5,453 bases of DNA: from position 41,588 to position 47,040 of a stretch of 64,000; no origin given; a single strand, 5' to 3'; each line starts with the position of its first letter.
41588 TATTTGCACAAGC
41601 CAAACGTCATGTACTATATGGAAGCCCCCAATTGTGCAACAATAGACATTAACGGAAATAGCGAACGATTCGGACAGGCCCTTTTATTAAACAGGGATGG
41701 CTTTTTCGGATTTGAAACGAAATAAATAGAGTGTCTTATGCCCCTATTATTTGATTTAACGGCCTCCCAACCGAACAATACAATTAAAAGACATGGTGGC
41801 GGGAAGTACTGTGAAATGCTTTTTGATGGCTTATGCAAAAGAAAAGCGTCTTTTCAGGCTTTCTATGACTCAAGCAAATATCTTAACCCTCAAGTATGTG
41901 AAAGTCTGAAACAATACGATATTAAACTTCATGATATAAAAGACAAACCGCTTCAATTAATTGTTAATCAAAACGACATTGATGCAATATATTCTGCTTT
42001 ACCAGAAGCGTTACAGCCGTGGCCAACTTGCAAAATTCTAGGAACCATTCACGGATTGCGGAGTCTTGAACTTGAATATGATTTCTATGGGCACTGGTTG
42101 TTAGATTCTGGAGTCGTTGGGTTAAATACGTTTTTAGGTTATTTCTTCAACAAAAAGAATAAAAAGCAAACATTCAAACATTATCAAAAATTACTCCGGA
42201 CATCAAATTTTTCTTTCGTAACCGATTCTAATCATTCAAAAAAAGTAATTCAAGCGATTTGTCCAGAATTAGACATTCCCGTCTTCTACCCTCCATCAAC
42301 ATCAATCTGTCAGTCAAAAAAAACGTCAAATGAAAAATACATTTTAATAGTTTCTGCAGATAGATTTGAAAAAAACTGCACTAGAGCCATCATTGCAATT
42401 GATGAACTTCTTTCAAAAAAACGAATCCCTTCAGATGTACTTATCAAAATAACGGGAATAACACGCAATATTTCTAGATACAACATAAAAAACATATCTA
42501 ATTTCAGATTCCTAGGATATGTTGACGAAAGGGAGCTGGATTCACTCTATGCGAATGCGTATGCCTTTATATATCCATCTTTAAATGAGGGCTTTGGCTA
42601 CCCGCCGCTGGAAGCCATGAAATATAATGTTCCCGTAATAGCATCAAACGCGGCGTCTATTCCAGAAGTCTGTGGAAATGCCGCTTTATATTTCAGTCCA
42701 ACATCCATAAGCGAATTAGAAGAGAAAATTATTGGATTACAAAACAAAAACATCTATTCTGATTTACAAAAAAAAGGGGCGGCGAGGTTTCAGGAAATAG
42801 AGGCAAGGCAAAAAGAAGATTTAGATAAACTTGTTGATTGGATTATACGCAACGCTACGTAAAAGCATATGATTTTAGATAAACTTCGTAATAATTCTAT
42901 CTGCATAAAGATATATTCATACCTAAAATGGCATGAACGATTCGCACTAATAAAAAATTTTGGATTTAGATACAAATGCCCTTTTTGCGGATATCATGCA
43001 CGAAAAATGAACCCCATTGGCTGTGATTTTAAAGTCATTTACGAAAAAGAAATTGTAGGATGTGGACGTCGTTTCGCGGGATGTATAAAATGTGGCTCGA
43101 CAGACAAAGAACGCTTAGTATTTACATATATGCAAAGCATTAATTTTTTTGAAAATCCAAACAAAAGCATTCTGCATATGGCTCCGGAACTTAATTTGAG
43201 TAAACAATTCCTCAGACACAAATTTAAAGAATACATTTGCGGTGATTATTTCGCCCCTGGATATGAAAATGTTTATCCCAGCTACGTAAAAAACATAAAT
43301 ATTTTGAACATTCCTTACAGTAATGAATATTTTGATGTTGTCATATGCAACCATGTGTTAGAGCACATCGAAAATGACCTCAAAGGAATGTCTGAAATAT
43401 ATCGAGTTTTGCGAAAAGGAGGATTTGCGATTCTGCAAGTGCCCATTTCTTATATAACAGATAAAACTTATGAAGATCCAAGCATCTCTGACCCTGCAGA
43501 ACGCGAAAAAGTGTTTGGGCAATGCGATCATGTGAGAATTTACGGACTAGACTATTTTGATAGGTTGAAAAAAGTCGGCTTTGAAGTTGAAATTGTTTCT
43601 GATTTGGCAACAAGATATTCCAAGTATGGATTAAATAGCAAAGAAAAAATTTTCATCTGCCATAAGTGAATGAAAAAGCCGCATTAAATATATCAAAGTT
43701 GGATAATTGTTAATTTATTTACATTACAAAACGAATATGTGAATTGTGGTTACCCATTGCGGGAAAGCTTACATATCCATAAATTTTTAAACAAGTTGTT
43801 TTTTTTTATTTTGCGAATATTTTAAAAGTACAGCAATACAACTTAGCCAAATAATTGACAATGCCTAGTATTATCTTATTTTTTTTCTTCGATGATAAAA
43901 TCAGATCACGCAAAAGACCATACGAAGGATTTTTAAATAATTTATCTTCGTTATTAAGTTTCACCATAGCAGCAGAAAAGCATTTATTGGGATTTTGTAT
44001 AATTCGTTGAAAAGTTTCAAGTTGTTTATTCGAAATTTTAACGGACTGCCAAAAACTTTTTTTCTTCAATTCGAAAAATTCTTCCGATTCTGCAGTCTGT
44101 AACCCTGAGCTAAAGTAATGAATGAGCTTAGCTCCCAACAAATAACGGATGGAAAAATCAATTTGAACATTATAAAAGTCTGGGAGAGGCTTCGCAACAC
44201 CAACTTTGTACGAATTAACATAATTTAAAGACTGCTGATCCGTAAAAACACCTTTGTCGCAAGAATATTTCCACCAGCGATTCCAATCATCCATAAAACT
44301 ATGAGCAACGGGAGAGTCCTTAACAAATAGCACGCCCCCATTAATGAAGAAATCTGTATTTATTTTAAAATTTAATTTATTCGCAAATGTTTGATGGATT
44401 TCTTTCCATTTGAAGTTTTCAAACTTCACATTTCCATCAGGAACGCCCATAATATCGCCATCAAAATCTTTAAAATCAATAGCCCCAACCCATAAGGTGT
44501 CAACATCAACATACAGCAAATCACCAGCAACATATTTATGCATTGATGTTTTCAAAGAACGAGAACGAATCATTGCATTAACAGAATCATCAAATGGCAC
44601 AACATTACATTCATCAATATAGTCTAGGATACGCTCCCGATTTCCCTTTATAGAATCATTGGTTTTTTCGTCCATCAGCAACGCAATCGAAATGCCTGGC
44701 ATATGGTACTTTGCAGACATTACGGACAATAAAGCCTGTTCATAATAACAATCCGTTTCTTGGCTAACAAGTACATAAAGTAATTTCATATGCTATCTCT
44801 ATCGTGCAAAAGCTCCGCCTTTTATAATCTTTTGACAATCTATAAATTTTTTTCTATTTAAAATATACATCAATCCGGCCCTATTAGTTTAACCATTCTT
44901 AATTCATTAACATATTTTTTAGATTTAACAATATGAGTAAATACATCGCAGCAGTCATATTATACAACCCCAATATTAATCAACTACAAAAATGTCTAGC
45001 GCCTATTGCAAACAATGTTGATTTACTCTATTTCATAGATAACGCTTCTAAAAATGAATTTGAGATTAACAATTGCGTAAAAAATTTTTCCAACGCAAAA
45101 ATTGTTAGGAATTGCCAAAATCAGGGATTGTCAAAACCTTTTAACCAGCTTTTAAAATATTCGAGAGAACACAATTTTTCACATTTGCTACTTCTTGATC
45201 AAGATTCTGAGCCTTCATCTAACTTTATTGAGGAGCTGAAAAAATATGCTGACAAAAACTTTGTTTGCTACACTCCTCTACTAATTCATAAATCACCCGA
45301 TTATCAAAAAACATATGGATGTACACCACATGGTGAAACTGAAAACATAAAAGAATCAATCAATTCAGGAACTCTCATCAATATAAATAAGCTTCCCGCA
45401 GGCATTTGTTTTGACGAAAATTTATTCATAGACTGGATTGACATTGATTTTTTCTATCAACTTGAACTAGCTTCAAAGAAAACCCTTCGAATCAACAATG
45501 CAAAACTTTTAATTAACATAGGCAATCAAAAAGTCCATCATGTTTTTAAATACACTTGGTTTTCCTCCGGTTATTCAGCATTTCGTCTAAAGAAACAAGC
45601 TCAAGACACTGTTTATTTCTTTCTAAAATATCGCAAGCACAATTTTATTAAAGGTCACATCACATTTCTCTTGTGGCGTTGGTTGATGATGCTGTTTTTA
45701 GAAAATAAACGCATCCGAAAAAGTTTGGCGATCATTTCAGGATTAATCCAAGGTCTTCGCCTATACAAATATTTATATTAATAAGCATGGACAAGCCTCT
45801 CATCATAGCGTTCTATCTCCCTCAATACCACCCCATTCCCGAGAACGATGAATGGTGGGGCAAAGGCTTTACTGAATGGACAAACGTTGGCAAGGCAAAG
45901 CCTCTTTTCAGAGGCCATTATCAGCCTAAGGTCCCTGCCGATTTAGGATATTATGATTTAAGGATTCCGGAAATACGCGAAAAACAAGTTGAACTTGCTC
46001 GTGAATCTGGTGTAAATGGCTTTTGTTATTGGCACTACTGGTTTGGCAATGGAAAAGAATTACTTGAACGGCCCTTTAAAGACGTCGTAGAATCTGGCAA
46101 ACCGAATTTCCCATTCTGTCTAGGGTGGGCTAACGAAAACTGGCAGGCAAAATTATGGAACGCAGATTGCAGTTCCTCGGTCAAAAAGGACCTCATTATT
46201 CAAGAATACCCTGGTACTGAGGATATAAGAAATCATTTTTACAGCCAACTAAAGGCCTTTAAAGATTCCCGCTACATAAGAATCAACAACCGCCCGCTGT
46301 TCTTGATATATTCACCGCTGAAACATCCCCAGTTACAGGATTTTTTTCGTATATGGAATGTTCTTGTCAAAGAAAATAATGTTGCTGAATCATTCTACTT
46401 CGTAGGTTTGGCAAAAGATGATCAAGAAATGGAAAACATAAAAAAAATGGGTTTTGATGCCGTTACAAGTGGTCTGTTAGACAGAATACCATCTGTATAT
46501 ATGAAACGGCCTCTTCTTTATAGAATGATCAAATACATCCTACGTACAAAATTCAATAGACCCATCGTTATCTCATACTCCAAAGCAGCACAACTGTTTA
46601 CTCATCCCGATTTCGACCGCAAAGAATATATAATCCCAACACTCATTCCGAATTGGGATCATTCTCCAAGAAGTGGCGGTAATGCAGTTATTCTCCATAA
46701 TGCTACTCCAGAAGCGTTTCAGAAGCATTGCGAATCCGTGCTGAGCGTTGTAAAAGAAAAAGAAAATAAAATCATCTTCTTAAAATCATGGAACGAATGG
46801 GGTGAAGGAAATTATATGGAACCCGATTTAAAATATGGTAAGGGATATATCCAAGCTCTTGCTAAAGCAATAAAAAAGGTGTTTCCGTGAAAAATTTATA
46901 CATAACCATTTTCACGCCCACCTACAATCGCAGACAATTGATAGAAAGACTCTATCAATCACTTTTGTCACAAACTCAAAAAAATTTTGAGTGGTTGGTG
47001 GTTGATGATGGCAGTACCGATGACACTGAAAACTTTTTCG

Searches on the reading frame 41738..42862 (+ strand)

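Call 6: search_protein_families(library=pfam, proteins=[window:41738-42862:+], max_evalue=0.01)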
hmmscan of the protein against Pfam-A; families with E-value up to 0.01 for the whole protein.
window:41738-42862:+ (374 aa): 3 families
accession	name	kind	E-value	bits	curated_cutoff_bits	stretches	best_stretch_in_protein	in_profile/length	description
PF00534.26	Glycos_transf_1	-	7.1e-22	78.2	26.4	1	193-338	9-159/172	Glycosyl transferases group 1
PF13692.12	Glyco_trans_1_4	-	3e-18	66.9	27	1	200-334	2-139/142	Glycosyl transferases group 1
PF20706.3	GT4-conflict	-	8.4e-06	25.4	26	1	263-305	271-313/385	Family 4 Glycosyltransferase in conflict systems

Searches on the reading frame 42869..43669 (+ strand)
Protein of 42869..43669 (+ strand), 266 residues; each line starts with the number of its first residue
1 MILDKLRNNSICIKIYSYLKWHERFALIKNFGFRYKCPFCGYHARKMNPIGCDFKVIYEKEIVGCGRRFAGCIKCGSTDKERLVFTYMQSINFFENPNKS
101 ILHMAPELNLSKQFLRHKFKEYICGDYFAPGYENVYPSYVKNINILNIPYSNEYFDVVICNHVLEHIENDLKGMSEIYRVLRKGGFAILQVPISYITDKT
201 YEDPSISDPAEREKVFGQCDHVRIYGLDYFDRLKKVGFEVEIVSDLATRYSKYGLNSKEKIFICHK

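Call 6: search_protein_families(library=pfam, proteins=[window:42869-43669:+], max_evalue=0.01)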
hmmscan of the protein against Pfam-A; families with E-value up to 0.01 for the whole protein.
window:42869-43669:+ (266 aa): 7 families
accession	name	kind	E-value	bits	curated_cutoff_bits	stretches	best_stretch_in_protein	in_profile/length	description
PF08241.18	Methyltransf_11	-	2e-11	44.8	21.2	1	142-188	48-94/95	Methyltransferase domain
PF13489.12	Methyltransf_23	-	2.4e-07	31.1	27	1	147-239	74-160/164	Methyltransferase domain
PF13649.12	Methyltransf_25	-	2.9e-06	28.3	27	1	143-185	53-97/97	Methyltransferase domain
PF13847.12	Methyltransf_31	-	4.6e-06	26.8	27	1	144-190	62-110/145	Methyltransferase domain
PF08242.18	Methyltransf_12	-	7.6e-06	27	30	1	152-186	60-97/98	Methyltransferase domain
PF03141.22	Methyltransf_29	-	0.00069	18.8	23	1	136-195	163-223/506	Putative S-adenosyl-L-methionine-dependent methyltransferase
PF07942.18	CARME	-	0.0095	15.7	27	0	148-206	161-216/268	Carnosine N-methyltransferase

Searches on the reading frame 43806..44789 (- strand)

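Call 6: search_protein_families(library=pfam, proteins=[window:43806-44789:-], max_evalue=0.01)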
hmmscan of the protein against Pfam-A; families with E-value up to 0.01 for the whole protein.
window:43806-44789:- (327 aa): 1 family
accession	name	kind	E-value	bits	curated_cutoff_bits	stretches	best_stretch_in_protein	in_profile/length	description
PF05637.18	Glyco_transf_34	-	0.007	16.6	23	0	135-194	129-191/238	galactosyl transferase GMA12/MNN10 family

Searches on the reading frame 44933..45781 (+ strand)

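Call 6: search_protein_families(library=pfam, proteins=[window:44933-45781:+], max_evalue=0.01)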
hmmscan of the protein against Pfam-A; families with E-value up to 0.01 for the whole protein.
window:44933-45781:+ (282 aa): 1 family
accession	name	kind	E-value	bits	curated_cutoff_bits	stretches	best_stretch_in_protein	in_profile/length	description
PF00535.33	Glycos_transf_2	-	4.2e-08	33.7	23.3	1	8-116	4-116/168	Glycosyl transferase family 2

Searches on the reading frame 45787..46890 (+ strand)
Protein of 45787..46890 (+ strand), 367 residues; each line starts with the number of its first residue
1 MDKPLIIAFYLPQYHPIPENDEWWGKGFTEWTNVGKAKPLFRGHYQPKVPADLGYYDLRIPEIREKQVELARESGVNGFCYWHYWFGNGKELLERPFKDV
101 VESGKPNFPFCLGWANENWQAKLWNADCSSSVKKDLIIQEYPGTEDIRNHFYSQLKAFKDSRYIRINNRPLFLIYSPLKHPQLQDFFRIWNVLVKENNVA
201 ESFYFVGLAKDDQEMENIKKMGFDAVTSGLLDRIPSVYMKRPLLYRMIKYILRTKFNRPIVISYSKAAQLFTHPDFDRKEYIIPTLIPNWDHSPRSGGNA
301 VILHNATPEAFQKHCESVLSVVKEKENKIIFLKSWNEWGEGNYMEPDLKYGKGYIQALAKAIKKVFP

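Call 6: search_protein_families(library=pfam, proteins=[window:45787-46890:+], max_evalue=0.01)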
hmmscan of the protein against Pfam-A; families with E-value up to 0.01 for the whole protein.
window:45787-46890:+ (367 aa): 1 family
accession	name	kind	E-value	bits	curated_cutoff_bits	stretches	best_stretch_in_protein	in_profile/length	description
PF14307.12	Glyco_tran_WbsX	-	4.4e-128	428.1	25.1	1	6-358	1-350/350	Glycosyltransferase WbsX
